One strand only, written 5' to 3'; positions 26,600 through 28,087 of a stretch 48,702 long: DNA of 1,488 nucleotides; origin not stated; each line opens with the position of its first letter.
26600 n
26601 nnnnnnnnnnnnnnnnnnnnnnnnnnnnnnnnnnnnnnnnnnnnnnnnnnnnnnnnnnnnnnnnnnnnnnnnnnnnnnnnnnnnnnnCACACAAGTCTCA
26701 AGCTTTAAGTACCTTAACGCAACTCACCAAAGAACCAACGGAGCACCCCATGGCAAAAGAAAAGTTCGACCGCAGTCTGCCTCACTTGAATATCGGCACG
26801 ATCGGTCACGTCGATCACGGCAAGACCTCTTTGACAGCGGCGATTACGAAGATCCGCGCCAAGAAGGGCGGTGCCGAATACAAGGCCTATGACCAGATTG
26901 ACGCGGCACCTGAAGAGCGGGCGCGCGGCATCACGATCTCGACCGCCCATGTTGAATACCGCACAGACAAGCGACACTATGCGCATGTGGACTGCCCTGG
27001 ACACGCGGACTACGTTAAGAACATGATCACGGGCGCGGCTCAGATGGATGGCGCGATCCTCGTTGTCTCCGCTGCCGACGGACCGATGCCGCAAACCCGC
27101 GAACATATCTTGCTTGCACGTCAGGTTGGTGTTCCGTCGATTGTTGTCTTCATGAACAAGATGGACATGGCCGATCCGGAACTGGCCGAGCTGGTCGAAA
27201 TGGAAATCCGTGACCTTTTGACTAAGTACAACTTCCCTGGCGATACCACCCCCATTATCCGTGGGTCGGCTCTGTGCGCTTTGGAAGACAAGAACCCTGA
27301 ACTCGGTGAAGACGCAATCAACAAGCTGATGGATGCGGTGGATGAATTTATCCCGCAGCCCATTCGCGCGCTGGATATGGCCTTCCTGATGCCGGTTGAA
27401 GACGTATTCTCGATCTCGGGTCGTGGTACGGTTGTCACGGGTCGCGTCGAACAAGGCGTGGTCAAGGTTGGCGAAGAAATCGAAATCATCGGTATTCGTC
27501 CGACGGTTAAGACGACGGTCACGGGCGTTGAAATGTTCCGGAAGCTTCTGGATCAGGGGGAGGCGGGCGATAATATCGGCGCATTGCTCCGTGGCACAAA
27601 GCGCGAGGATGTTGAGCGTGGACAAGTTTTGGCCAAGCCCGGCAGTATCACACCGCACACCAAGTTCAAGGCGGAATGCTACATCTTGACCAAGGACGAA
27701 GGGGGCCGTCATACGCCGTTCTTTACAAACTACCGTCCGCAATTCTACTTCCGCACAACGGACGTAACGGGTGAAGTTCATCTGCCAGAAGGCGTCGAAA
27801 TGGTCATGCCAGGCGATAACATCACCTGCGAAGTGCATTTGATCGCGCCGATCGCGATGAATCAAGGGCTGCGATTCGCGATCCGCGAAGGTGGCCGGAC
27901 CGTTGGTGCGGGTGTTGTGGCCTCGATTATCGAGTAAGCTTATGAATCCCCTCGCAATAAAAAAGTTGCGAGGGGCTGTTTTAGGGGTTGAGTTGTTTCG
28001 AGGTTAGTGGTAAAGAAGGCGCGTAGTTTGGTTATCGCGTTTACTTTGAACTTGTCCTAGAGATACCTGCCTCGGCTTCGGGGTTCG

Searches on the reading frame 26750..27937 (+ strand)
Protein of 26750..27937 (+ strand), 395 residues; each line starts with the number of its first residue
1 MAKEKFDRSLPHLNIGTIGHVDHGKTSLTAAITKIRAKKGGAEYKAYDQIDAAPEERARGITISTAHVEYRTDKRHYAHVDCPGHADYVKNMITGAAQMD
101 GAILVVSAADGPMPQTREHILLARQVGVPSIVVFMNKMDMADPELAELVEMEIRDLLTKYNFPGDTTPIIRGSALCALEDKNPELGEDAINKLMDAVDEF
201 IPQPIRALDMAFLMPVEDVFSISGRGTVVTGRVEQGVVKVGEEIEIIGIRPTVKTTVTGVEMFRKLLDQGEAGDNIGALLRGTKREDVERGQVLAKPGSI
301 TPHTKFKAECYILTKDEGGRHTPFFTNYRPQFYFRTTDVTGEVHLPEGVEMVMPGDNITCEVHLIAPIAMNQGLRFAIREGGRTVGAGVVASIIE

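Call 34: find_encoding_contigs(protein=window:26750-27937:+, flank=10000, max_places=1)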
Protein window:26750-27937:+ (395 aa): 5 contigs read that carry it; 1 place shown.
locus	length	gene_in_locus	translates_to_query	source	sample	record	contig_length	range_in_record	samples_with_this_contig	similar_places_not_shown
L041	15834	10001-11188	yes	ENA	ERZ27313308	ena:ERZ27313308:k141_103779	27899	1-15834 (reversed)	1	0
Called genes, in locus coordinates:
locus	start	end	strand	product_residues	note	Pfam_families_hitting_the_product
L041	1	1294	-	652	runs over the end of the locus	PF01464:SLT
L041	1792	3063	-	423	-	-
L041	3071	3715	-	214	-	-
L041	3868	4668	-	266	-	PF01790:LGT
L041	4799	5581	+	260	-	PF01259:SAICAR_synt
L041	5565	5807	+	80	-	PF02700:PurS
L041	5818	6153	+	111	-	-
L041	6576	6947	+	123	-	PF00164:Ribosom_S12_S23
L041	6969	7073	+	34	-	-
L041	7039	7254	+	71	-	-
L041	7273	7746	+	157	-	PF00177:Ribosomal_S7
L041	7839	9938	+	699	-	PF00009:GTP_EFTU, PF22042:EF-G_D2, PF03144:GTP_EFTU_D2, PF14492:EFG_III, PF03764:EFG_IV, PF00679:EFG_C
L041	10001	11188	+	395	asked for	PF00009:GTP_EFTU, PF03144:GTP_EFTU_D2, PF03143:GTP_EFTU_D3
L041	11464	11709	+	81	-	PF00338:Ribosomal_S10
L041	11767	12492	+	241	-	PF00297:Ribosomal_L3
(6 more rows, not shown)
